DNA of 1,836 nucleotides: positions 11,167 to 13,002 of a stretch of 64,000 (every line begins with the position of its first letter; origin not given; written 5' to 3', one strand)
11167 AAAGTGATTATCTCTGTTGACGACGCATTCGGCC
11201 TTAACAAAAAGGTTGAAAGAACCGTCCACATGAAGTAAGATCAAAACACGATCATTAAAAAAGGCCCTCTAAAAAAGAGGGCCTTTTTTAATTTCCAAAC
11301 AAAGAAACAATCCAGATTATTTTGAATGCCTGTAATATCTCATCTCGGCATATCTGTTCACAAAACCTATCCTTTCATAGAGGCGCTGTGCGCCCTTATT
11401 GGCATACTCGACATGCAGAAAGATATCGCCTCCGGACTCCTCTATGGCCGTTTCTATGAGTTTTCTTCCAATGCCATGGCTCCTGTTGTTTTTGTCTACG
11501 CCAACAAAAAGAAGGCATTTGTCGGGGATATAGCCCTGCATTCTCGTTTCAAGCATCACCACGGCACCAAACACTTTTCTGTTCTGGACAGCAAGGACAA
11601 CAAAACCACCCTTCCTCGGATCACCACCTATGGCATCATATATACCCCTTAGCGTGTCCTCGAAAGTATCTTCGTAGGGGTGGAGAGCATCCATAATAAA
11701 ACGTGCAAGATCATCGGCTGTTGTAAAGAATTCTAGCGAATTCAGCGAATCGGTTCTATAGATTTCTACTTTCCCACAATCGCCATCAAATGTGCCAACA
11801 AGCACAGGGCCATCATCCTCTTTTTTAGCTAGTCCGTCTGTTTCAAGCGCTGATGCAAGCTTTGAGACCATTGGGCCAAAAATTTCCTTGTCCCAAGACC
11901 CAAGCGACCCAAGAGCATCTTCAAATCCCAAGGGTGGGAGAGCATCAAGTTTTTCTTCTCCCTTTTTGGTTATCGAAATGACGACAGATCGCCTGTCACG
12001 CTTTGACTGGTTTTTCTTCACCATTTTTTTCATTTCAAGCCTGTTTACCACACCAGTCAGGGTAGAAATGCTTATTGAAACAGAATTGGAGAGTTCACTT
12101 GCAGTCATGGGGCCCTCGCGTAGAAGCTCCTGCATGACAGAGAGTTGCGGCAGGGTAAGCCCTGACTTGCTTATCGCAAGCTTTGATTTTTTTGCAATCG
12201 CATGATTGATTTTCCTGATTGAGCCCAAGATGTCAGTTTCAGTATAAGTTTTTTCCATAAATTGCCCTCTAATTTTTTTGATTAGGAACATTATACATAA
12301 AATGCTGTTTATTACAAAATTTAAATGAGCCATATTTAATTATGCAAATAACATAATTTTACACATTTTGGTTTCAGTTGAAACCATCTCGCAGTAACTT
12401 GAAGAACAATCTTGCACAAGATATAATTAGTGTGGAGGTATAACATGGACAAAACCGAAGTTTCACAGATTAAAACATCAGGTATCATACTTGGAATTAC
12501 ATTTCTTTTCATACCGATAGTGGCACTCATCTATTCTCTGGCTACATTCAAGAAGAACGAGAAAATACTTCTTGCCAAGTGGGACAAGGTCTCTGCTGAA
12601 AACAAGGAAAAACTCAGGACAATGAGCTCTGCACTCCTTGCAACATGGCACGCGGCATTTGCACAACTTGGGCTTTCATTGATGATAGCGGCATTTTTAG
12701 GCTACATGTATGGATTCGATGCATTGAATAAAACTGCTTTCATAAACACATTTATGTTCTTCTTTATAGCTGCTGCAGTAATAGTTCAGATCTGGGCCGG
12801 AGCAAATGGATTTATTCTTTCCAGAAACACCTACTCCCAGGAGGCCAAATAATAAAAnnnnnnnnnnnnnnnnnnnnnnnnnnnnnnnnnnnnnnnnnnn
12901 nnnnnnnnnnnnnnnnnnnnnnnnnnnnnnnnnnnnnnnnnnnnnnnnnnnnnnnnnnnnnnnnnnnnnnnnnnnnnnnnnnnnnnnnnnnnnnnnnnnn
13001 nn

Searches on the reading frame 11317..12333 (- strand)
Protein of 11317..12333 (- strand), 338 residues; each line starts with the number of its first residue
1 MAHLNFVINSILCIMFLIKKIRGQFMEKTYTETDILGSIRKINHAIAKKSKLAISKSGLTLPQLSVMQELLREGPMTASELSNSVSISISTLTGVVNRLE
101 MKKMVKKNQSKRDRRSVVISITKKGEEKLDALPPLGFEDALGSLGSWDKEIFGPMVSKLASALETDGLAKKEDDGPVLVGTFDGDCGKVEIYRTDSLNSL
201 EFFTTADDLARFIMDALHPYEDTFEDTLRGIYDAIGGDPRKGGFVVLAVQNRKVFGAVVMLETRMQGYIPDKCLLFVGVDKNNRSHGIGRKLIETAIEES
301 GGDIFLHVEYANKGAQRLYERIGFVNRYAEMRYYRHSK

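Call 68: search_protein_families(library=pfam, proteins=[window:11317-12333:-], max_evalue=0.01)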
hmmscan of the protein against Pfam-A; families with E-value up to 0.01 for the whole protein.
window:11317-12333:- (338 aa): 11 families
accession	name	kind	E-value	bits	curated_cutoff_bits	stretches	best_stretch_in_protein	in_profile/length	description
PF01047.28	MarR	-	3.7e-14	52.8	24.6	1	59-117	1-59/59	MarR family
PF00583.31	Acetyltransf_1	-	1.3e-10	42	20.7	1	221-324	13-116/116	Acetyltransferase (GNAT) family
PF22381.2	Staph_reg_Sar_Rot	-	4.2e-10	40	27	1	54-132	7-85/85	Transcriptional regulator SarA/Rot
PF13508.13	Acetyltransf_7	-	1.9e-09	38.2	27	1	244-325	4-83/84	Acetyltransferase (GNAT) domain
PF12802.13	MarR_2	-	9.7e-09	35.7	27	1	57-116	1-61/61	MarR family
PF01978.25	TrmB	-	5.4e-07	29.8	25.6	1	56-112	3-59/68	Sugar-specific transcriptional regulator TrmB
PF08445.16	FR47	-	1.9e-06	28.2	22.1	1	274-331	24-84/86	FR47-like protein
PF13673.13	Acetyltransf_10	-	2.3e-06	28.1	23.6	1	244-327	32-110/128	Acetyltransferase (GNAT) domain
PF13463.12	HTH_27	-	2.2e-05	25.1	22.2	1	62-125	4-68/68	Winged helix DNA-binding domain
PF13412.12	HTH_24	-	0.00033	20.6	21.9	1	64-103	6-45/48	Winged helix-turn-helix DNA-binding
PF13601.12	HTH_34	-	0.00069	20.2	27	1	64-128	3-68/80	Winged helix DNA-binding domain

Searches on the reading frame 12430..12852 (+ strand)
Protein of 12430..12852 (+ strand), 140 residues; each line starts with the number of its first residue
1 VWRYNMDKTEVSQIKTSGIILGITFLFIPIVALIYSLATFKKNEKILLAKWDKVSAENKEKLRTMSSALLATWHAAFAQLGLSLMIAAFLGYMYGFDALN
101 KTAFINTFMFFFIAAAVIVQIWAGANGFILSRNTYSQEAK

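Call 68: search_protein_families(library=pfam, proteins=[window:12430-12852:+], max_evalue=0.01)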
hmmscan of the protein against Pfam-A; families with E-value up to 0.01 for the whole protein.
window:12430-12852:+ (140 aa): 1 family
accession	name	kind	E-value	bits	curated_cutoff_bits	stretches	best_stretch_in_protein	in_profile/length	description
PF00335.26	Tetraspanin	-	0.0031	17.7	32.1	1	15-133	2-103/225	Tetraspanin family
